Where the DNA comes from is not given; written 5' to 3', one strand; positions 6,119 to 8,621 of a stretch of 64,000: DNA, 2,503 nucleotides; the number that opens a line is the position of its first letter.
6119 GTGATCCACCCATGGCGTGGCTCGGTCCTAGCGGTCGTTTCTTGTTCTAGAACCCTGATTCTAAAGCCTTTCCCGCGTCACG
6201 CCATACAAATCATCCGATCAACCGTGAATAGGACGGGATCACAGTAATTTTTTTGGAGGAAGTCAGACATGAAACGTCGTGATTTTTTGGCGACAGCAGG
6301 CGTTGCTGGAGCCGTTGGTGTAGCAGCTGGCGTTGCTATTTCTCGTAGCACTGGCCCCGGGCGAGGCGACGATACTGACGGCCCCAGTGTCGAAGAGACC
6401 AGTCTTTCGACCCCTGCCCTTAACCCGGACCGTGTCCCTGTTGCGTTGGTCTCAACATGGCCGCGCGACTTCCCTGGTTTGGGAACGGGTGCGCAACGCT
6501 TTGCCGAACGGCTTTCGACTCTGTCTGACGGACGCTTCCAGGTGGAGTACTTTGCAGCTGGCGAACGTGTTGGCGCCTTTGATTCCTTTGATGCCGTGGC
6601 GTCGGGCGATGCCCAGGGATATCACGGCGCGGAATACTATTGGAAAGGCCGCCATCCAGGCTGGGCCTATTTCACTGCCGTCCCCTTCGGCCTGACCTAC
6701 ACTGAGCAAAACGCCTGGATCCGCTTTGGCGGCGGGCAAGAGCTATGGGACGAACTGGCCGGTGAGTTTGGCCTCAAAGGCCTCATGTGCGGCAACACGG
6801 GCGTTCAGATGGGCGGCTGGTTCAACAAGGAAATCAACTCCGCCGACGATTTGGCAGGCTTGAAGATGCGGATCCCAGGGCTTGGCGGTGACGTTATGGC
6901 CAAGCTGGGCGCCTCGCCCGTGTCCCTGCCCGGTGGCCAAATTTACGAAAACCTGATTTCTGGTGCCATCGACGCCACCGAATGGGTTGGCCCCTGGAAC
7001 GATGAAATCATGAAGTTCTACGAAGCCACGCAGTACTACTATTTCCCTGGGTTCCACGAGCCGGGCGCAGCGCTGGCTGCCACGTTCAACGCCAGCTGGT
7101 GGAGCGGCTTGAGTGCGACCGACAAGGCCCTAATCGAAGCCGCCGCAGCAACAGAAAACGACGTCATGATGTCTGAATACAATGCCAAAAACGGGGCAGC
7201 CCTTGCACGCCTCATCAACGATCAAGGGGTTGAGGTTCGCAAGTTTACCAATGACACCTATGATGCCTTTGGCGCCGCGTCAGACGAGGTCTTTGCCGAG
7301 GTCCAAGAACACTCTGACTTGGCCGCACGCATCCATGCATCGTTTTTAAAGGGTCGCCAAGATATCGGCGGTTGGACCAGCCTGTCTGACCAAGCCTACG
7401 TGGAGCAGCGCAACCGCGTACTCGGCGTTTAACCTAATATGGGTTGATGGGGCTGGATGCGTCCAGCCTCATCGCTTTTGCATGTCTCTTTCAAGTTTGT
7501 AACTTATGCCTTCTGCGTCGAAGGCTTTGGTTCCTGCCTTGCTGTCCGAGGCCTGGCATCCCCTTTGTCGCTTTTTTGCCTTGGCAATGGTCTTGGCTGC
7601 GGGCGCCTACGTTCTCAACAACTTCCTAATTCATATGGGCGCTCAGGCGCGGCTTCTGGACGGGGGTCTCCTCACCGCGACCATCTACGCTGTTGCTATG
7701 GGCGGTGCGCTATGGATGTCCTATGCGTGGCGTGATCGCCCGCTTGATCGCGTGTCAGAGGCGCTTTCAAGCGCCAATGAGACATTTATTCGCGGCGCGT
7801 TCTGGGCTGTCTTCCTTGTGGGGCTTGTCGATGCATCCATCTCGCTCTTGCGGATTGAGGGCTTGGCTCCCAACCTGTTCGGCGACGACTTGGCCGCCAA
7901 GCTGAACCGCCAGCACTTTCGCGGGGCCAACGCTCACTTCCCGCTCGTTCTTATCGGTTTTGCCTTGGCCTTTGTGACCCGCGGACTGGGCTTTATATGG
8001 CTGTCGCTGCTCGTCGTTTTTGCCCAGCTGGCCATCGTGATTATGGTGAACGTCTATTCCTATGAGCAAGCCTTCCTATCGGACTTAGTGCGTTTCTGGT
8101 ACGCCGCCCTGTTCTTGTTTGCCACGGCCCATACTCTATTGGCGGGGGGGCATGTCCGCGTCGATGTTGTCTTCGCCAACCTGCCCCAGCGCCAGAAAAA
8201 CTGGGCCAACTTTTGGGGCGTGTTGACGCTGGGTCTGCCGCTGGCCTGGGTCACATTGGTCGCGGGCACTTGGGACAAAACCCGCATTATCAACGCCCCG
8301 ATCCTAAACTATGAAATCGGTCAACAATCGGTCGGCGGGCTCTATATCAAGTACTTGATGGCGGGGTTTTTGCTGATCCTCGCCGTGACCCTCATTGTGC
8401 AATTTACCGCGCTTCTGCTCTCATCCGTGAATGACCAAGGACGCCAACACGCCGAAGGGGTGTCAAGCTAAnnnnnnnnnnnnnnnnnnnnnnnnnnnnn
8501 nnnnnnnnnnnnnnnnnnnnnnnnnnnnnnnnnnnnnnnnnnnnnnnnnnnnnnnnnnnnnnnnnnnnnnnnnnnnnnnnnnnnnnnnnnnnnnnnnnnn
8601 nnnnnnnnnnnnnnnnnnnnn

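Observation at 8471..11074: TRAP DctM large permease with an in-frame ~300-aa C-terminal soluble, Ala-rich, helical extension of unknown function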

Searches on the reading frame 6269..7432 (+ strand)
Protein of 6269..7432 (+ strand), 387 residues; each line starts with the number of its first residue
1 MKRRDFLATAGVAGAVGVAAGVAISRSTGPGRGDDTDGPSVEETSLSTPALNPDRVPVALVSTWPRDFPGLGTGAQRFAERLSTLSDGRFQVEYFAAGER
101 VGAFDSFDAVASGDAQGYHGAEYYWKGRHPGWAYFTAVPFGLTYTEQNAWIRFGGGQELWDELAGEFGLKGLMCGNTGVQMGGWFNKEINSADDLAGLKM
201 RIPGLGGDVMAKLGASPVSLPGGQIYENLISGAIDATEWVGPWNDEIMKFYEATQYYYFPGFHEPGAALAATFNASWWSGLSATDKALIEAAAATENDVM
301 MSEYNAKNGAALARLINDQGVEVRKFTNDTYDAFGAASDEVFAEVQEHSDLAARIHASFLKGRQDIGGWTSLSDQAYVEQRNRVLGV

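Call 3: search_protein_families(library=pfam, proteins=[window:6269-7432:+], max_evalue=0.1)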
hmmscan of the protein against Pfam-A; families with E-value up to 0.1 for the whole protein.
window:6269-7432:+ (387 aa): 3 families
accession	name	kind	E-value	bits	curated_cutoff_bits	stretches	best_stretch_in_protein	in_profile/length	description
PF03480.18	DctP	-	5.6e-54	183.8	23.4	1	72-346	12-283/286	Bacterial extracellular solute-binding protein, family 7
PF10518.14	TAT_signal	-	0.0099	16.2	22.7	1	1-20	2-21/21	TAT (twin-arginine translocation) pathway signal sequence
PF10399.14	UCR_Fe-S_N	-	0.038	13.8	24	1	2-20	10-29/41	Ubiquitinol-cytochrome C reductase Fe-S subunit TAT signal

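Call 4: search_protein_families(library=ncbifam, proteins=[window:6269-7432:+], max_evalue=0.1)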
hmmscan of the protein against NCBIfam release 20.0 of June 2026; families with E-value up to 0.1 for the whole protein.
window:6269-7432:+ (387 aa): 3 families
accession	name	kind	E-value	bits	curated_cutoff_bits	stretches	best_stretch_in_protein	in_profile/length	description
TIGR00787.1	dctP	subfamily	9.3e-16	58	175.05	1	73-308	13-246/257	DctP family TRAP transporter solute-binding subunit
NF037995.1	TRAP_S1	subfamily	4.2e-14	52.5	50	1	73-333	14-270/271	TRAP transporter substrate-binding protein DctP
TIGR01409.1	TAT_signal_seq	domain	0.021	15.2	16.7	1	3-26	3-26/29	twin-arginine translocation signal domain-containing protein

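Call 11: search_solved_structures(query=window:6269-7429:+, max_evalue=0.001)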
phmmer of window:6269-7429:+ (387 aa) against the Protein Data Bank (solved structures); distinct sequences matched with E-value up to 0.001: 68 (the best 60 are shown).
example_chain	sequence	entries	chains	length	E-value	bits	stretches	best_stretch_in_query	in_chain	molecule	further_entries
5cm6_A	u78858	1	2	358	7.9e-72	245.7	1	60-380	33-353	TRAP dicarboxylate transporter-DctP subunit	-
4pet_A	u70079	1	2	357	1.3e-71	245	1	59-379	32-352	Extracellular solute-binding protein, family 7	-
7ug8_A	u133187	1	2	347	6.2e-70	239.4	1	57-374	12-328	Ketoacid-binding protein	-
2hzk_A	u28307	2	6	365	8.5e-68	232.4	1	44-377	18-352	TRAP-T family sorbitol/mannitol transporter, periplasmic binding protein, SmoM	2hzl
4yzz_A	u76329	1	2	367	2.6e-65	224.3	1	58-376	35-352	TRAP TRANSPORTER SOLUTE BINDING PROTEIN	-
4yic_A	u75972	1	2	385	3.1e-65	224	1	58-376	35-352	TRAP TRANSPORTER SOLUTE BINDING PROTEIN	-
2zzv_A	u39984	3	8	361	2.8e-29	105.6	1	68-337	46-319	ABC transporter, solute-binding protein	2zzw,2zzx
7e9y_A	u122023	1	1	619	6.4e-22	81.4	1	61-237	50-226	Lactate-binding periplasmic protein TTHA0766,Lactate-binding periplasmic protein TTHA0766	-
8zmz_A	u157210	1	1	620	3.6e-20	75.6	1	59-237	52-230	Lactate-binding periplasmic protein TTHA0766,Red fluorescent protein drFP583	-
4pe3_A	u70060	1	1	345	1.1e-19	74.1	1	77-300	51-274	TRAP dicarboxylate transporter-DctP subunit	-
4x8r_A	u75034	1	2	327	5.7e-12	48.6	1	62-356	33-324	TRAP dicarboxylate transporter, DctP subunit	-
4n8y_A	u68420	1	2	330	1.4e-10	44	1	157-330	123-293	Putative TRAP-type C4-dicarboxylate transport system, binding periplasmic protein (DctP su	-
4pc9_A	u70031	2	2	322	5.6e-10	42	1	74-347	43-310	C4-dicarboxylate transport system, substrate-binding protein, putative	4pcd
7a5q_A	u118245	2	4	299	2.7e-09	39.8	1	153-323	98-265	DctP family TRAP transporter solute-binding subunit | Sialic acid-binding periplasmic protein SiaP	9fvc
9fvb_A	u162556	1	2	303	2.7e-09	39.8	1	153-323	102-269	Sialic acid-binding periplasmic protein SiaP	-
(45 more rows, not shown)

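Call 47: search_dna_similar(query=window:6269-7429:+, collection=plasmids, mode=protein, max_evalue=1e-40, max_rows=30, rows=spread)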
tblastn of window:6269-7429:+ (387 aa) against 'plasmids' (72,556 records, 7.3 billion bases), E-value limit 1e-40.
Records with a match: 164; places in all: 187; records where one place covers at least 80% of the query: 151.
Best place of each record, by identity: <60% 164.
By first word of the organism name: Agrobacterium 36; Azospirillum 24; Sulfitobacter 23; Sinorhizobium 9; Phaeobacter 8; Bradyrhizobium 8; Rhizobium 5; Leisingera 3; Nitratireductor 3; Sagittula 3; and 35 more.
By predicted mobility (MOB-suite, as given by PLSDB): non-mobilizable 111; conjugative 29; mobilizable 24.
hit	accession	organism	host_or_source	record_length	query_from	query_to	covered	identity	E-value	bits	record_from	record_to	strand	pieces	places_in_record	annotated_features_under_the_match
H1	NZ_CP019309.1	Phaeobacter inhibens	Single cell,seawater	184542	46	374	85%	45.0%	2e-92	310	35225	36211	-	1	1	TRAP transporter substrate-binding protein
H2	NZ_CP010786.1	Phaeobacter gallaeciensis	cell culture,algae aquaculture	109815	58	383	84%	43.3%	6e-89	300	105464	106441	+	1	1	TRAP transporter substrate-binding protein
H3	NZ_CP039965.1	Pseudorhodobacter turbinis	single bacterial isolate,Turban shell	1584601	60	385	84%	42.2%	1e-81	279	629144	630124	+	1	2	record has no annotation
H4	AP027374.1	Sulfitobacter pontiacus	-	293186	44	385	88%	39.6%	1e-80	276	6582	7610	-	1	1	C4-dicarboxylate ABC transporter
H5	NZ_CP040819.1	Paroceanicella profunda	Cell culture,Deep seawater from Mariana ...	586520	60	387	85%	40.4%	3e-80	275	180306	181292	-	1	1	TRAP transporter substrate-binding protein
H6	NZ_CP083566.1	Sulfitobacter sp. W027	-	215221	60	385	84%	40.4%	7e-79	271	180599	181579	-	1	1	TRAP transporter substrate-binding protein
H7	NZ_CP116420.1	Sulfitobacter faviae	Hexacorallia,culture,Cold water coral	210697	60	385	84%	40.4%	3e-78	269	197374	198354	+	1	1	TRAP transporter substrate-binding protein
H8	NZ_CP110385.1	Tritonibacter mobilis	-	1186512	60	386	84%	39.9%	2e-75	261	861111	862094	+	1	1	record has no annotation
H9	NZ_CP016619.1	Microvirga ossetica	Vicia alpestris,cell culture,nodules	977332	41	377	87%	37.6%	4e-60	217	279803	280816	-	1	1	TRAP transporter substrate-binding protein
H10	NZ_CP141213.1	Sinorhizobium meliloti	alfalfa,Isolate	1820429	60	377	82%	39.3%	1e-55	204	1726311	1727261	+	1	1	none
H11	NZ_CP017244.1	Rhizobium etli 8C-3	Phaseolus vulgaris,cell culture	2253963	60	377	82%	39.3%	1e-54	201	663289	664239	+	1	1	record has no annotation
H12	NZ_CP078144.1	Nitratireductor kimnyeongensis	Isolate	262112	49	359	80%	39.5%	3e-62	223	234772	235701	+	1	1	TRAP transporter substrate-binding protein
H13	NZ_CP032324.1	Azospirillum argentinense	soil sample,Agricultural field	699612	44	377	86%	36.8%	1e-58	213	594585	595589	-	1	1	TRAP transporter substrate-binding protein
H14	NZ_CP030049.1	Bradyrhizobium sp. CCBAU 53338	Arachis hypogaea,Microbe,nodule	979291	60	377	82%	38.4%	3e-63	226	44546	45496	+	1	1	TRAP transporter substrate-binding protein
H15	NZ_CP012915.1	Azospirillum brasilense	Digitaria eriantha,microbe,root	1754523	41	377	87%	36.0%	6e-62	222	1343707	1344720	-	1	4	none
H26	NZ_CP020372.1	Candidatus Thiodictyon syntrophicum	meromictic lake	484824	60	376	82%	36.3%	8e-59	213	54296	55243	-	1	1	TRAP transporter substrate-binding protein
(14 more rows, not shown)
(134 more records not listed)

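Call 48: get_annotated_region(hit=H1, flank=4000)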
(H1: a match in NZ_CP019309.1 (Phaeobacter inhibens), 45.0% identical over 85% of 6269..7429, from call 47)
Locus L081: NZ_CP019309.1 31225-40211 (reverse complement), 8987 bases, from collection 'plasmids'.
description: Phaeobacter inhibens strain DOK1-1 plasmid pDOK1-1-2, complete sequence
organism: Phaeobacter inhibens (NCBI taxid 221822)
taxonomy: Bacteria; Pseudomonadota; Alphaproteobacteria; Rhodobacterales; Roseobacteraceae; Phaeobacter; Phaeobacter inhibens
host: -; source: Single cell,seawater; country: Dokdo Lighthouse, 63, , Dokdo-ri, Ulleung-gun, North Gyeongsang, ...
typing (MOB-suite, as given by PLSDB): non-mobilizable; replicon rep_cluster_392
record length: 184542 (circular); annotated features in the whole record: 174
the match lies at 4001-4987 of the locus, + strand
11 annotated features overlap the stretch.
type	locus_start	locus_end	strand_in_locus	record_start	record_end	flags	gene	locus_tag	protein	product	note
CDS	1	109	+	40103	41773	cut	lpdA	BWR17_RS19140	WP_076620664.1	dihydrolipoyl dehydrogenase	GO:0045454 - cell redox homeostasis [Evidence IEA]; GO:0051068 - dihydrolipoamide metabolic process [Evidence IEA]; ...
CDS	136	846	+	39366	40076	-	-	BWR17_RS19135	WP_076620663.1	glutathione S-transferase N-terminal domain-containing protein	GO:0006749 - glutathione metabolic process [Evidence IEA]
CDS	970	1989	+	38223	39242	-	-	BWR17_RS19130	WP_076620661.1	zinc-binding alcohol dehydrogenase family protein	-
CDS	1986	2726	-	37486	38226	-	-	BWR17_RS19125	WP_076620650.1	VOC family protein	-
CDS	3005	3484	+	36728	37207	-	-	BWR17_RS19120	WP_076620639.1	RidA family protein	-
CDS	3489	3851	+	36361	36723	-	-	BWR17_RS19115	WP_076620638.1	hypothetical protein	-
CDS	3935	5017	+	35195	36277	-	-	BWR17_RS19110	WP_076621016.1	TRAP transporter substrate-binding protein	-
CDS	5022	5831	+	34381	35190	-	-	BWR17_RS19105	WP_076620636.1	glycine betaine ABC transporter substrate-binding protein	-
CDS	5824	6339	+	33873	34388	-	-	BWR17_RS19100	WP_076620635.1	TRAP transporter small permease subunit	-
CDS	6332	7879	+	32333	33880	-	-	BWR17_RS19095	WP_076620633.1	TRAP transporter large permease subunit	-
CDS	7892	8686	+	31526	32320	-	-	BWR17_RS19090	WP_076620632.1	IclR family transcriptional regulator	GO:0006355 - regulation of DNA-templated transcription [Evidence IEA]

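Call 70: get_annotated_region(hit=H2, flank=3500)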
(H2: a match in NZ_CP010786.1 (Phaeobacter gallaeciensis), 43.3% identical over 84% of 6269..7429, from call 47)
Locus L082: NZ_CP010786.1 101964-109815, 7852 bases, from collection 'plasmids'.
description: Phaeobacter gallaeciensis strain P63 plasmid pP63_b, complete sequence
organism: Phaeobacter gallaeciensis (NCBI taxid 60890)
taxonomy: Bacteria; Pseudomonadota; Alphaproteobacteria; Rhodobacterales; Roseobacteraceae; Phaeobacter; Phaeobacter gallaeciensis
host: -; source: cell culture,algae aquaculture; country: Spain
typing (MOB-suite, as given by PLSDB): non-mobilizable; replicon rep_cluster_636
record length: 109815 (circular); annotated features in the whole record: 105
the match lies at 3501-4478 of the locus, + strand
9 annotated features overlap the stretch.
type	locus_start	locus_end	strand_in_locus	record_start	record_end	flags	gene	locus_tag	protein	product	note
CDS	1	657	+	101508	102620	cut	-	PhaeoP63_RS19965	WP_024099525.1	alkene reductase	-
CDS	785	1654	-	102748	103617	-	-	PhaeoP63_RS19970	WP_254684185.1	DMT family transporter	GO:0055085 - transmembrane transport [Evidence IEA]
CDS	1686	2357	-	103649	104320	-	-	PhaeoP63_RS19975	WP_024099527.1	SDR family oxidoreductase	-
CDS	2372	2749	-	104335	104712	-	-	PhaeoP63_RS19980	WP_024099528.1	lactoylglutathione lyase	-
CDS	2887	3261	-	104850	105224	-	-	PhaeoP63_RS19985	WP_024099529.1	cupin domain-containing protein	-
CDS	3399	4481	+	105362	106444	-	-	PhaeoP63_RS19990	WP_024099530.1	TRAP transporter substrate-binding protein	-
CDS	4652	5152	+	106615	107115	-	-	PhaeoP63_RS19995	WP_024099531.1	TRAP transporter small permease subunit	-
CDS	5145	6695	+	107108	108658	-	-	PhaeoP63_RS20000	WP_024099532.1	TRAP transporter large permease subunit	-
CDS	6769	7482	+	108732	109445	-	-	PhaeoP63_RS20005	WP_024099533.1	TetR/AcrR family transcriptional regulator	GO:0006355 - regulation of DNA-templated transcription [Evidence IEA]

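Call 71: get_annotated_region(hit=H5, flank=3500)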
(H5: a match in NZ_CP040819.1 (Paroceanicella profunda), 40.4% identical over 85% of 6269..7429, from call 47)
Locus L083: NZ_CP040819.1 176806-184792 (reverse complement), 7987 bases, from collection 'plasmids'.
description: Paroceanicella profunda strain D4M1 plasmid pD4M1A, complete sequence
organism: Paroceanicella profunda (NCBI taxid 2579971)
taxonomy: Bacteria; Pseudomonadota; Alphaproteobacteria; Rhodobacterales; Paracoccaceae; Paroceanicella; Paroceanicella profunda
host: -; source: Cell culture,Deep seawater from Mariana Trench; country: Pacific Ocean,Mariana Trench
typing (MOB-suite, as given by PLSDB): non-mobilizable; replicon rep_cluster_361
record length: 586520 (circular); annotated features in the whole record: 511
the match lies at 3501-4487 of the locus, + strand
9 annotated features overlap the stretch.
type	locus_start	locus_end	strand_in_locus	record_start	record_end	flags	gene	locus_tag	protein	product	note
CDS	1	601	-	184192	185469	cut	-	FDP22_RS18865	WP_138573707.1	TRAP transporter large permease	GO:0008643 - carbohydrate transport [Evidence IEA]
CDS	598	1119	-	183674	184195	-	-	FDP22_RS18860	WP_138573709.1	TRAP transporter small permease subunit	-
CDS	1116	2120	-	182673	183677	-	-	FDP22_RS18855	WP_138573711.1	TRAP transporter substrate-binding protein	-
CDS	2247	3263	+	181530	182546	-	-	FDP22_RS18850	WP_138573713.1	LacI family DNA-binding transcriptional regulator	-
CDS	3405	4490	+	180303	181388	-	-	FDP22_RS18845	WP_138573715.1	TRAP transporter substrate-binding protein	-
CDS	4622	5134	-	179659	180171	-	-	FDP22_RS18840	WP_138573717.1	hypothetical protein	-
CDS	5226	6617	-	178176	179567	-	-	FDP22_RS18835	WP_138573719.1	TRAP transporter large permease subunit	GO:0015740 - C4-dicarboxylate transport [Evidence IEA]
CDS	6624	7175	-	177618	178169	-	-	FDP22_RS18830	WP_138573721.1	TRAP transporter small permease subunit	-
CDS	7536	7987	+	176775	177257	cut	-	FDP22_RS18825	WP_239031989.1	MarR family transcriptional regulator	GO:0006355 - regulation of DNA-templated transcription [Evidence IEA]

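Call 72: get_annotated_region(hit=H9, flank=3500)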
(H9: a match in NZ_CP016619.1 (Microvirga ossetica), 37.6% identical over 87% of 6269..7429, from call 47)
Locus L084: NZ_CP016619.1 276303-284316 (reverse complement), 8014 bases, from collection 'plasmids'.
description: Microvirga ossetica strain V5/3m plasmid unnamed2, complete sequence
organism: Microvirga ossetica (NCBI taxid 1882682)
taxonomy: Bacteria; Pseudomonadota; Alphaproteobacteria; Hyphomicrobiales; Methylobacteriaceae; Microvirga; Microvirga ossetica
host: -; source: Vicia alpestris,cell culture,nodules; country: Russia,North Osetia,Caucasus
typing (MOB-suite, as given by PLSDB): non-mobilizable
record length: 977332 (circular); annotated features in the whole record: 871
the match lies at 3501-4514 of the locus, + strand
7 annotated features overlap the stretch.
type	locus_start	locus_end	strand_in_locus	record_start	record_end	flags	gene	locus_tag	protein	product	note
CDS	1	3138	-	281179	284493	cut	-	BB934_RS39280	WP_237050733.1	AAA family ATPase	-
CDS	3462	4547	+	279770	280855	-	-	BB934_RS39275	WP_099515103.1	TRAP transporter substrate-binding protein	-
CDS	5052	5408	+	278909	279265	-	-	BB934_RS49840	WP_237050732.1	2-dehydropantoate 2-reductase N-terminal domain-containing protein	-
CDS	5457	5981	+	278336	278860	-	-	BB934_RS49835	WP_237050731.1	ketopantoate reductase C-terminal domain-containing protein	-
CDS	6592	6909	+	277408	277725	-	-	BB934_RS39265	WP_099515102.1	hypothetical protein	-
CDS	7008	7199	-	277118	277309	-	-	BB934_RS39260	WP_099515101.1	hypothetical protein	-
CDS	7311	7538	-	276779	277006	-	-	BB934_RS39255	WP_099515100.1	hypothetical protein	-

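Call 73: get_annotated_region(hit=H13, flank=3500)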
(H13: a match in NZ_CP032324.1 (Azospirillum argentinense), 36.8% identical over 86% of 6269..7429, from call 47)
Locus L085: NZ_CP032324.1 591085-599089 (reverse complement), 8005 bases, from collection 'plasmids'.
description: Azospirillum argentinense strain MTCC4035 plasmid p3, complete sequence
organism: Azospirillum argentinense (NCBI taxid 2970906)
taxonomy: Bacteria; Pseudomonadota; Alphaproteobacteria; Rhodospirillales; Azospirillaceae; Azospirillum; Azospirillum argentinense
host: -; source: soil sample,Agricultural field; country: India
typing (MOB-suite, as given by PLSDB): non-mobilizable
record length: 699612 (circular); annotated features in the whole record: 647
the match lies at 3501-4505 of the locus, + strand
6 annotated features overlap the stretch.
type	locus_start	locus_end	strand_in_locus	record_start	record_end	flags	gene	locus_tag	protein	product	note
CDS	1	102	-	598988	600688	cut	-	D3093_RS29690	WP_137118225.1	acyl-CoA dehydrogenase family protein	-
CDS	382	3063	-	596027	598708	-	-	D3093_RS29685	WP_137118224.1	2-oxoglutarate dehydrogenase E1 component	GO:0006099 - tricarboxylic acid cycle [Evidence IEA]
CDS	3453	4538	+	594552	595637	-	-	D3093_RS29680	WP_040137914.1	TRAP transporter substrate-binding protein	-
CDS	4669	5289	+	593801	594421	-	-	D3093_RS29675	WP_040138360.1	TRAP transporter small permease subunit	-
CDS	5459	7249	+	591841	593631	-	-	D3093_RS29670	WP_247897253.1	TRAP transporter large permease subunit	-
CDS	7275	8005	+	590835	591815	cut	-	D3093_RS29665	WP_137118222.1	2-dehydropantoate 2-reductase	GO:0015940 - pantothenate biosynthetic process [Evidence IEA]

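Call 74: get_annotated_region(hit=H26, flank=3500)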
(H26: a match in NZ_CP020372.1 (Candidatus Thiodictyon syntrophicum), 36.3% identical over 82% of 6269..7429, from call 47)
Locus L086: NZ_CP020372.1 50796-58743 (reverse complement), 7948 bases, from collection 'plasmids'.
description: Candidatus Thiodictyon syntrophicum strain Cad16T plasmid pTs485, complete sequence
organism: Candidatus Thiodictyon syntrophicum (NCBI taxid 1166950)
taxonomy: Bacteria; Pseudomonadota; Gammaproteobacteria; Chromatiales; Chromatiaceae; Thiodictyon; Candidatus Thiodictyon syntrophicum
host: -; source: meromictic lake; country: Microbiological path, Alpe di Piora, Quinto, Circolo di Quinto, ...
typing (MOB-suite, as given by PLSDB): non-mobilizable
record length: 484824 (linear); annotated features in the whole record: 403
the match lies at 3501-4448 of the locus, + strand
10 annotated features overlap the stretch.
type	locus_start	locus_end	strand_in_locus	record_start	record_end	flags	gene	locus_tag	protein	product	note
CDS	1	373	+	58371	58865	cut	-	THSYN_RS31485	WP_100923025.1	hypothetical protein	-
CDS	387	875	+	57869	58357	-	-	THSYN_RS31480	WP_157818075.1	hypothetical protein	-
CDS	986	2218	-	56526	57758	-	-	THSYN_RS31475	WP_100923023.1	SLC13 family permease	GO:0055085 - transmembrane transport [Evidence IEA]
CDS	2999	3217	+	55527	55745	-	gvpA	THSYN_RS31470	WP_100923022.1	gas vesicle structural protein GvpA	-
CDS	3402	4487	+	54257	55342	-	-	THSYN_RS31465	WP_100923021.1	TRAP transporter substrate-binding protein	-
CDS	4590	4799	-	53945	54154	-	-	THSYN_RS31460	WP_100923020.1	DUF433 domain-containing protein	-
CDS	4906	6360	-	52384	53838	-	-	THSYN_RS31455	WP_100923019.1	TRAP transporter large permease subunit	-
CDS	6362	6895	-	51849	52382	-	-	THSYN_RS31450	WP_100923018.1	TRAP transporter small permease subunit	-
CDS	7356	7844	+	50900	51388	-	-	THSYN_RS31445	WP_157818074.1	hypothetical protein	-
CDS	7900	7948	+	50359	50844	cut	-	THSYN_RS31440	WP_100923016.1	DUF29 domain-containing protein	-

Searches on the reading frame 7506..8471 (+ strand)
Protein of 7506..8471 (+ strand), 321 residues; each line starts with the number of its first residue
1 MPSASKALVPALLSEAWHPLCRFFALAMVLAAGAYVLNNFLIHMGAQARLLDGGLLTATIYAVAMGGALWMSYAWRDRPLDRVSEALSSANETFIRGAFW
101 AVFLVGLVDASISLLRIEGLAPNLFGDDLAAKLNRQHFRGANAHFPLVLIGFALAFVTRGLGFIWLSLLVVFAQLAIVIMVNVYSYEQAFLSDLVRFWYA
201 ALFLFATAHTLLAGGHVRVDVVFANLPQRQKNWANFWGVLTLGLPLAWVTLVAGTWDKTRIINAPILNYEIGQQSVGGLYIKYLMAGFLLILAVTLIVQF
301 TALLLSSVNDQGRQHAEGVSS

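Call 3: search_protein_families(library=pfam, proteins=[window:7506-8471:+], max_evalue=0.1)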
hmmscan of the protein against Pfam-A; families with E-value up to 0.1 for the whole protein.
window:7506-8471:+ (321 aa): 1 family
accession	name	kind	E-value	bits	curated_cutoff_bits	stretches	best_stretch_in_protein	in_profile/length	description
PF04290.18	DctQ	-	0.00011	22.6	28.3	1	178-298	9-120/132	Tripartite ATP-independent periplasmic transporters, DctQ component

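Call 4: search_protein_families(library=ncbifam, proteins=[window:7506-8471:+], max_evalue=0.1)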
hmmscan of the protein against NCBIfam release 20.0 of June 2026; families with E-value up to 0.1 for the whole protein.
window:7506-8471:+ (321 aa): 0 families
